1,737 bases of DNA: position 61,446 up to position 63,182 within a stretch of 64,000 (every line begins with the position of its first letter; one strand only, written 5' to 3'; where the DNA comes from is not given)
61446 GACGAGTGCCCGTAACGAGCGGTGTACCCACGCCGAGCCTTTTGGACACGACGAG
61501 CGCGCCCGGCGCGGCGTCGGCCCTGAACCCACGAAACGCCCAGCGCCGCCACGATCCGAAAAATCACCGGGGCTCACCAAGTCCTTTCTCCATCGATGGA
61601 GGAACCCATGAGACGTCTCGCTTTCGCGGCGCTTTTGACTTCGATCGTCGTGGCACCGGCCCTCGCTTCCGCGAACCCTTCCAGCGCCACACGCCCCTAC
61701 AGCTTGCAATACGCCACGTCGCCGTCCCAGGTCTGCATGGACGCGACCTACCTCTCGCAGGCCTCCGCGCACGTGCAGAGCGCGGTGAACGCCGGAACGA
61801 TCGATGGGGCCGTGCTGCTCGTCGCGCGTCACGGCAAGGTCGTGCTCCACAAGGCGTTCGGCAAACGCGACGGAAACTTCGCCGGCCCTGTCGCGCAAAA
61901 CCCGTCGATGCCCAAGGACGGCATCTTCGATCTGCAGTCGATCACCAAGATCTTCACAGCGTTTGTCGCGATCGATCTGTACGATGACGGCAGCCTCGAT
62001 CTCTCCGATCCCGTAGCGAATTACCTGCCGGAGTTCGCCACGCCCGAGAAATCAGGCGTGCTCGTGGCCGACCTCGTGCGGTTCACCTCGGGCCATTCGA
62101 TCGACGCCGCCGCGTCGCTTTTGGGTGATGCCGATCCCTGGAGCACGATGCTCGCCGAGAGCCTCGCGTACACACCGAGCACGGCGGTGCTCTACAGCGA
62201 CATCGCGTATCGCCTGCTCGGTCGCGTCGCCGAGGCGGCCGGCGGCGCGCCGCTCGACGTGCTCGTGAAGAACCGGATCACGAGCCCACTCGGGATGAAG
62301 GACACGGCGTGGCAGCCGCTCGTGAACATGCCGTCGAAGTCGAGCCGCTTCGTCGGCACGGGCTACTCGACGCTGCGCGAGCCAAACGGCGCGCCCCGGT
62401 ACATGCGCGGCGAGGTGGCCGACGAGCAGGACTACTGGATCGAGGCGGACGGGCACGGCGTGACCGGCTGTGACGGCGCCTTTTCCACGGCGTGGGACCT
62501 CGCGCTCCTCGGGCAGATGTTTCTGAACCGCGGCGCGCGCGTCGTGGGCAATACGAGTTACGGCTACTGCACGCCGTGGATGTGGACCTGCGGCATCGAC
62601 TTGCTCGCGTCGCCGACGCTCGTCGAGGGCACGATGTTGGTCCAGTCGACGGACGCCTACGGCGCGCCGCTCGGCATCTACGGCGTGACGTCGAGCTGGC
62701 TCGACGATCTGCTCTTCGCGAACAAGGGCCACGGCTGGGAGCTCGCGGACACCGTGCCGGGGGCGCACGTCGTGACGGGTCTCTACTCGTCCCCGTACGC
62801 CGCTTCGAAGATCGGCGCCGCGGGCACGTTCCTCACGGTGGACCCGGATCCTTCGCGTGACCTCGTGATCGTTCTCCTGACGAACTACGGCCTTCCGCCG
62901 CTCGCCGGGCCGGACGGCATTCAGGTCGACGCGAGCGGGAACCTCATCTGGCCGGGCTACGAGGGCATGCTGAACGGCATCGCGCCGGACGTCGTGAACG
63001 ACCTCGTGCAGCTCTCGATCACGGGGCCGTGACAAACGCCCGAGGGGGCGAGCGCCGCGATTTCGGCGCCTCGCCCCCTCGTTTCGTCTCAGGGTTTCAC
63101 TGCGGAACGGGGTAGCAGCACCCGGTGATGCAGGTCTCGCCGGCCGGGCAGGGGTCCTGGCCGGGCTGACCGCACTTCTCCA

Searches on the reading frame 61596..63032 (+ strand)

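Call 91: search_protein_families(library=pfam, proteins=[window:61596-63032:+], max_evalue=0.001)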
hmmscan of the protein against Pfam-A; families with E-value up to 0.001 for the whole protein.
window:61596-63032:+ (478 aa): 1 family
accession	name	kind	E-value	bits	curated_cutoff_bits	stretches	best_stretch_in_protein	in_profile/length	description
PF00144.29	Beta-lactamase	-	2.9e-46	158.6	27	1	59-434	4-313/329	Beta-lactamase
